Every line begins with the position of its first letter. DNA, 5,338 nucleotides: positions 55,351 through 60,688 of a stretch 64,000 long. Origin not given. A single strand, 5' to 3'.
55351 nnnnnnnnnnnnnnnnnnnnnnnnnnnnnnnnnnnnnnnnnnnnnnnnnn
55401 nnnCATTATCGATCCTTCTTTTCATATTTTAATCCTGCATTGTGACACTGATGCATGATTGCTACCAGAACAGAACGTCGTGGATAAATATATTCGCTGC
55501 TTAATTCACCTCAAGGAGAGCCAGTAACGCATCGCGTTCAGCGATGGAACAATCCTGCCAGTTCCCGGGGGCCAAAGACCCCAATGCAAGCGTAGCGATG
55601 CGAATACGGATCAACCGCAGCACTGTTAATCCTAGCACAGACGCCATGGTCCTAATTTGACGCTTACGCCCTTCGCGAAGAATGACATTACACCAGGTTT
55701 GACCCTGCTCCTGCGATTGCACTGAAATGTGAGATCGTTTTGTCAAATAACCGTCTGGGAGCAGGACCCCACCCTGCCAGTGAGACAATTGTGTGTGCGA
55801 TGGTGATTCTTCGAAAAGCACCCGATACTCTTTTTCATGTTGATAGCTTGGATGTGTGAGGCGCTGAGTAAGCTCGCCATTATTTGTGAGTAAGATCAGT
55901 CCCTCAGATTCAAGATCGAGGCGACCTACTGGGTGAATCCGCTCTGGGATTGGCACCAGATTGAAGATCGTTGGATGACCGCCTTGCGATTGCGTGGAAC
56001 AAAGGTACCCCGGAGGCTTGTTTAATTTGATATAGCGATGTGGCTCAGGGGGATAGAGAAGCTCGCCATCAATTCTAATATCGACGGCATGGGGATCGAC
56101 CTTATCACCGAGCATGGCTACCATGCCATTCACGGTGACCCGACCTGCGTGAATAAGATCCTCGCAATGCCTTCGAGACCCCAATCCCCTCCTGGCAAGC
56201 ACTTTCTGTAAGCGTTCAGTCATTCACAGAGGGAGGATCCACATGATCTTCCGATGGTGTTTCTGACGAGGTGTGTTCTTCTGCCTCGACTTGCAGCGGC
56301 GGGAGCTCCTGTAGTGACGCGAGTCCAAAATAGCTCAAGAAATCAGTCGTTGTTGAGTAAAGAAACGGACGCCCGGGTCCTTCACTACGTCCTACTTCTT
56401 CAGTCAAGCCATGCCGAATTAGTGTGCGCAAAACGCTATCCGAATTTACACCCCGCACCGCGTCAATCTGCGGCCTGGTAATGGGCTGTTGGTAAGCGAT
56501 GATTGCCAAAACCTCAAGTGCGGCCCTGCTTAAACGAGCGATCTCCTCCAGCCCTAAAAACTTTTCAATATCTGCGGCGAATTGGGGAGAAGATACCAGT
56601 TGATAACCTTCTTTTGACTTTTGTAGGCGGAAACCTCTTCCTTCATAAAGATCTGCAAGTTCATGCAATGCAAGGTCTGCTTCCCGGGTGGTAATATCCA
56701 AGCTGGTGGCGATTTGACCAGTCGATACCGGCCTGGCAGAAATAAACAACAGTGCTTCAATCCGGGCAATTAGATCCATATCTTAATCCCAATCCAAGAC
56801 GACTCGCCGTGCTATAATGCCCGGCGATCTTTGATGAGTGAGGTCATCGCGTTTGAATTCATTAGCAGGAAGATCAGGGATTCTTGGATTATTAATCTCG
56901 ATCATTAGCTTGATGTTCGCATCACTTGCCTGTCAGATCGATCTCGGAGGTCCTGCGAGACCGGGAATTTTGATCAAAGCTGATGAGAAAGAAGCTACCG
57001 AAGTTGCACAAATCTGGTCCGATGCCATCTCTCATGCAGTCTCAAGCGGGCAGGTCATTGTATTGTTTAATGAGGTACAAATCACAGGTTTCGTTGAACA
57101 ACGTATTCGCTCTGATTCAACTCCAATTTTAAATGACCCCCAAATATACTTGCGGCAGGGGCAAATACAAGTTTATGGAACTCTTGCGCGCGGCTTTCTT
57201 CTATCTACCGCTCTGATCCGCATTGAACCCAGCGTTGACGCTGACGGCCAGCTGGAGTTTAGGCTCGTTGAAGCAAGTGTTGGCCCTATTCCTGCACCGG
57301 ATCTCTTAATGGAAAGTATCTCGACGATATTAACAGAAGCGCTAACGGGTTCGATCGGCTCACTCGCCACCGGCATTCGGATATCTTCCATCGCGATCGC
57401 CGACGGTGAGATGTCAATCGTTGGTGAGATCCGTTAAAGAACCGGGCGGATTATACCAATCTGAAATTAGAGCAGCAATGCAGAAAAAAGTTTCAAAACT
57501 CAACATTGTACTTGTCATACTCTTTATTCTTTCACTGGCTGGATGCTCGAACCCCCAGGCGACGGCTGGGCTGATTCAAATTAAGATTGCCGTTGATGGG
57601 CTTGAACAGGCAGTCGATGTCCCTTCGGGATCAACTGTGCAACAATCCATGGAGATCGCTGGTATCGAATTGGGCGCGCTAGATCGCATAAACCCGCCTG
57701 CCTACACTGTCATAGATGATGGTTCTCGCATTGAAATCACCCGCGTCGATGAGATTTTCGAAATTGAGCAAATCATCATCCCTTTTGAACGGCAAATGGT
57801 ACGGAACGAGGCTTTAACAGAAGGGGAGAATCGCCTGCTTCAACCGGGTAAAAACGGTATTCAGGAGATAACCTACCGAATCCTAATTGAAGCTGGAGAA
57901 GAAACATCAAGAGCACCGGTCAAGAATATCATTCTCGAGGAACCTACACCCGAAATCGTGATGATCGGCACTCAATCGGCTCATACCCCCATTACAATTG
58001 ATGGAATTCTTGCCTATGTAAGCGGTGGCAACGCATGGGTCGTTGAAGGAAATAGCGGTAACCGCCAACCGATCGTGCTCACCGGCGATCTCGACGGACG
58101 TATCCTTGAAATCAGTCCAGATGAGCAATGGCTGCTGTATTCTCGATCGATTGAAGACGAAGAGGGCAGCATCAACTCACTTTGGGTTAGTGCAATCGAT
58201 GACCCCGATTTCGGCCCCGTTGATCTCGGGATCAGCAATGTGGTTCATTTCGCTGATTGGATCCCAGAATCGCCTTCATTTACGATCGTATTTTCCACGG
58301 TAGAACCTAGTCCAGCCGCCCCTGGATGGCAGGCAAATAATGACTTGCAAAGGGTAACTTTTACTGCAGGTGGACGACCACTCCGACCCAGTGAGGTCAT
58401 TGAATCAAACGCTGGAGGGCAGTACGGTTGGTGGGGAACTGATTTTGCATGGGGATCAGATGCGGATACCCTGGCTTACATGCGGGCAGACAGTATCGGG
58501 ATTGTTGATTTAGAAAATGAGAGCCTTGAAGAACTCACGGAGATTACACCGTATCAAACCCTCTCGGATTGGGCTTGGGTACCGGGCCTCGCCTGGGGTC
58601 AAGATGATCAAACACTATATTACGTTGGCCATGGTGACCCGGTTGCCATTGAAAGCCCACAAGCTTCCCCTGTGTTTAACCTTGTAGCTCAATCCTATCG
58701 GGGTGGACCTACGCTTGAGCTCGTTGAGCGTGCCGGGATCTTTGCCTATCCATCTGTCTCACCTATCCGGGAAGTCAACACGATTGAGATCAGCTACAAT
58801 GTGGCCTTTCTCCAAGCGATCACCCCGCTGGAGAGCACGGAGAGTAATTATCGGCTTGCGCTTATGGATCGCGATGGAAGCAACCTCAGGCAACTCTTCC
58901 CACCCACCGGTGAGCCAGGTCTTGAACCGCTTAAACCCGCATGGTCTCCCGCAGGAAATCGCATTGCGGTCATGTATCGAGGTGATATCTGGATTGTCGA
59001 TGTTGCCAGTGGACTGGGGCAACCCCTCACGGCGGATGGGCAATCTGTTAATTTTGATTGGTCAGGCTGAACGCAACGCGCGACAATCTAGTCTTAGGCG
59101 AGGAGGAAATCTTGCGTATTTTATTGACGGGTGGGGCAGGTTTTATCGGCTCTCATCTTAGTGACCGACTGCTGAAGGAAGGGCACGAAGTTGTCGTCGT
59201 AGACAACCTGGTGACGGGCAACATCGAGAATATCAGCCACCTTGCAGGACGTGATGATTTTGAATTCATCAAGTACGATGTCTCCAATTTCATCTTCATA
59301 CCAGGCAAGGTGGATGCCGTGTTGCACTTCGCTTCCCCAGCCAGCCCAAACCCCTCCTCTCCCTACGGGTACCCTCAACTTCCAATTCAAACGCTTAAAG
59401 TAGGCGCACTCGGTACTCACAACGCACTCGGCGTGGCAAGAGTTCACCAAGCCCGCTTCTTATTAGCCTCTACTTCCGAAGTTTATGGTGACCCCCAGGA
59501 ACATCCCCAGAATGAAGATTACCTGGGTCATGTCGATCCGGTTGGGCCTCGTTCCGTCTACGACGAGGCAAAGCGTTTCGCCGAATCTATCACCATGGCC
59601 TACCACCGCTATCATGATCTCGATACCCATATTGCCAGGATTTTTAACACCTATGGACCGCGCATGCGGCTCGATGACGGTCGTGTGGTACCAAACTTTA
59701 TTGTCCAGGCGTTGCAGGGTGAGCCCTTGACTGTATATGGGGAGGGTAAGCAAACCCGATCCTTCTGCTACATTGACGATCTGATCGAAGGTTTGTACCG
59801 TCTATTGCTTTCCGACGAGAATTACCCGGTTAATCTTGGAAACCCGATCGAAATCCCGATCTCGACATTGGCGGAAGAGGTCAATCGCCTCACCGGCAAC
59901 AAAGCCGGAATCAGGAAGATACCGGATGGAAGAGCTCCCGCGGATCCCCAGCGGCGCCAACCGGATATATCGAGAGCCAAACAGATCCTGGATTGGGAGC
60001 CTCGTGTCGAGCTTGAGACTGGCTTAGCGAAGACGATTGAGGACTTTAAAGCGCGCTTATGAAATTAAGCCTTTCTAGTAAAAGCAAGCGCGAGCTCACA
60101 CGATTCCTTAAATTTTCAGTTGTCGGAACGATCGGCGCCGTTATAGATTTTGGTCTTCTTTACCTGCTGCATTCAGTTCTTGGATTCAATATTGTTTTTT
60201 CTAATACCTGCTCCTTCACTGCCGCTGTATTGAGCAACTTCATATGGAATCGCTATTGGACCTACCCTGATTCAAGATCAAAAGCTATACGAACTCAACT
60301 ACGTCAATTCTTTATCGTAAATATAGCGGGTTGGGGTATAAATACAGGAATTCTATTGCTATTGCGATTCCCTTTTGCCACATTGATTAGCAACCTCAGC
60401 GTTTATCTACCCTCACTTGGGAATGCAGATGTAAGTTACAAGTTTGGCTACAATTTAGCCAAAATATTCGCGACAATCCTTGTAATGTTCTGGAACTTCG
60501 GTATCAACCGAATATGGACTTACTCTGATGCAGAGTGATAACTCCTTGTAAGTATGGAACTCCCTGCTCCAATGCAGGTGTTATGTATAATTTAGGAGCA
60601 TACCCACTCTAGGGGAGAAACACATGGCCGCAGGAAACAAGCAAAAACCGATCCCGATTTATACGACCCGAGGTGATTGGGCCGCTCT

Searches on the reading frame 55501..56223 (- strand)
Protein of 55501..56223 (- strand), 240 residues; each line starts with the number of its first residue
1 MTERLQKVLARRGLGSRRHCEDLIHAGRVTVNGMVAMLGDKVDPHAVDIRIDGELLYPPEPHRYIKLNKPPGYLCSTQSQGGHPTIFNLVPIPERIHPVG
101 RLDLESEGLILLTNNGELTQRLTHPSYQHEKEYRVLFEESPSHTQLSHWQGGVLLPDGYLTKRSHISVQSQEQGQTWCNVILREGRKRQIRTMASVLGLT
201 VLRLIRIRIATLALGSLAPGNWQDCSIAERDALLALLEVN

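Call 65: search_protein_families(library=pfam, proteins=[window:55501-56223:-], max_evalue=1e-8)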
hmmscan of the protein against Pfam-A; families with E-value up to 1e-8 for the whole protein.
window:55501-56223:- (240 aa): 2 families
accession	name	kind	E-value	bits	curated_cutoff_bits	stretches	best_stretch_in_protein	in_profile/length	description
PF00849.27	PseudoU_synth_2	-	7.1e-21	75.4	26.8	1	64-194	2-150/152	RNA pseudouridylate synthase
PF01479.30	S4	-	1.7e-10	40.9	22.8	1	3-46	1-46/48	S4 domain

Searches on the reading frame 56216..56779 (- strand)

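Call 65: search_protein_families(library=pfam, proteins=[window:56216-56779:-], max_evalue=1e-8)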
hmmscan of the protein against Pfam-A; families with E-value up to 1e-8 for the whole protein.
window:56216-56779:- (187 aa): 1 family
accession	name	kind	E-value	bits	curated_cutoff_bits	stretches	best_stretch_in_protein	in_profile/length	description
PF04079.22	SMC_ScpB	-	2.1e-53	180.6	27.4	1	5-162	1-160/160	Segregation and condensation complex subunit ScpB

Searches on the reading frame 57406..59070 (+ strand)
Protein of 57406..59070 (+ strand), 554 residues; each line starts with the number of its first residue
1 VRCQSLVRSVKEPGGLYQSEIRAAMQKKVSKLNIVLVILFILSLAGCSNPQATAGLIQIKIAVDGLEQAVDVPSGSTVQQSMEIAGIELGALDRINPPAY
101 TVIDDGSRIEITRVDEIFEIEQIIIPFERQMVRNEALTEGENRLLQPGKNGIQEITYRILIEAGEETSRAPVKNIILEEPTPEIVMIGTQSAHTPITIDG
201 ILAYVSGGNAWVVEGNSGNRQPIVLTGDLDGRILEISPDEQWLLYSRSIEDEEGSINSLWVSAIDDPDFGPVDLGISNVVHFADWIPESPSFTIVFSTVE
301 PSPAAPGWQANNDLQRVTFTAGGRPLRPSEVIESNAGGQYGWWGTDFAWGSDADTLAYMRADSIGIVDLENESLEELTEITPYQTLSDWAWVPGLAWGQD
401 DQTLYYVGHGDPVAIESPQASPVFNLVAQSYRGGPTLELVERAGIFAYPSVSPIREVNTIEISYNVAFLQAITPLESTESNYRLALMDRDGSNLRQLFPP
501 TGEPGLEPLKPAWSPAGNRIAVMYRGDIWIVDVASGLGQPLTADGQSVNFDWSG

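Call 65: search_protein_families(library=pfam, proteins=[window:57406-59070:+], max_evalue=1e-8)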
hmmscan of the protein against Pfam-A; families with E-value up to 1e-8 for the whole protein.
window:57406-59070:+ (554 aa): 1 family
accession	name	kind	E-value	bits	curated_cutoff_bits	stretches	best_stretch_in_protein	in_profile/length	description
PF07501.17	G5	-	1.1e-15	58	23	1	121-190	6-75/75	G5 domain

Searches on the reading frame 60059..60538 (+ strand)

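Call 92: search_protein_families(library=pfam, proteins=[window:60059-60538:+], max_evalue=0.001)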
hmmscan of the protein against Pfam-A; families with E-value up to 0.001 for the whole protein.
window:60059-60538:+ (159 aa): 1 family
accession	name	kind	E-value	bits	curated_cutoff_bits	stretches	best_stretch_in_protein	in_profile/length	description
PF04138.20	GtrA_DPMS_TM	-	2e-23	83.2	26.1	1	18-154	1-116/117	GtrA/DPMS, transmembrane domain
